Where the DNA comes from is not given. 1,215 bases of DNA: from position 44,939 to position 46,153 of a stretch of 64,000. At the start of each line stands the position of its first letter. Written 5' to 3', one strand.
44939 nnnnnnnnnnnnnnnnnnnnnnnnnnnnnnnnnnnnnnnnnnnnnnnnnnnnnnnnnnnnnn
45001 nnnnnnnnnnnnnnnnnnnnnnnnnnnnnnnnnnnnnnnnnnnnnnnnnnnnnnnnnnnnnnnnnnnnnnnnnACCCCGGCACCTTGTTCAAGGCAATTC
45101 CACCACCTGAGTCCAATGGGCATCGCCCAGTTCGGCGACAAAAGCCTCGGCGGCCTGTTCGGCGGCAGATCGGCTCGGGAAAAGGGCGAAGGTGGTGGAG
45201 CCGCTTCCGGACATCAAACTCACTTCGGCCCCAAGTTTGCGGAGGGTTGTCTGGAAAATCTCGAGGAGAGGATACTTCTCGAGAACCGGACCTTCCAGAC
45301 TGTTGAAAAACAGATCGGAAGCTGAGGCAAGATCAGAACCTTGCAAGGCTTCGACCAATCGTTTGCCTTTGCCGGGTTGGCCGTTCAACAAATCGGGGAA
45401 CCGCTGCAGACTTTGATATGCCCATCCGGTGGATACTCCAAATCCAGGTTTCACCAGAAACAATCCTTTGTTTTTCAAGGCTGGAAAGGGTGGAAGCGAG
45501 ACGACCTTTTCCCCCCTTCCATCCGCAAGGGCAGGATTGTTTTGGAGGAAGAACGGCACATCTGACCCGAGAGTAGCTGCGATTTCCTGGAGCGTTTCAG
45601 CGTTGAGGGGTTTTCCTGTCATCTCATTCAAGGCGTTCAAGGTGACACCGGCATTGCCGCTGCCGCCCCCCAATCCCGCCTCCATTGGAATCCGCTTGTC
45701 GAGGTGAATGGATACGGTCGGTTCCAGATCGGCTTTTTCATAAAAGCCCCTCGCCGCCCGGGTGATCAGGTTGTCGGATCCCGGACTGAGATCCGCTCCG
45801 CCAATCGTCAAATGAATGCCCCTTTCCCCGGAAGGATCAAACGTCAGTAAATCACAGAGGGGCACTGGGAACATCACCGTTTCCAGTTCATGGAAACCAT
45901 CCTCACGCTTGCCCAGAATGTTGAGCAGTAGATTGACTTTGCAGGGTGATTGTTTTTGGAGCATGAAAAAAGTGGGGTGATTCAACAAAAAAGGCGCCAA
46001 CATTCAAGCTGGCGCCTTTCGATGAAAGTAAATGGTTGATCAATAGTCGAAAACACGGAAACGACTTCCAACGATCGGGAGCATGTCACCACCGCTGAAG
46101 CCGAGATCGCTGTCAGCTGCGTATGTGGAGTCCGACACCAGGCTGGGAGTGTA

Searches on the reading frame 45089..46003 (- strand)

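Call 70: search_protein_families(library=pfam, proteins=[window:45089-46003:-], max_evalue=0.001)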
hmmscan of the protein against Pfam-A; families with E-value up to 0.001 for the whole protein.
window:45089-46003:- (304 aa): 2 families
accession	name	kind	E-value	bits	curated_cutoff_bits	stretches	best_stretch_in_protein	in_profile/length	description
PF00288.32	GHMP_kinases_N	-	2.7e-15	56.8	22.3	1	78-153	1-84/87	GHMP kinases N terminal domain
PF08544.19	GHMP_kinases_C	-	1e-09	39.1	21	1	217-289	2-80/85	GHMP kinases C terminal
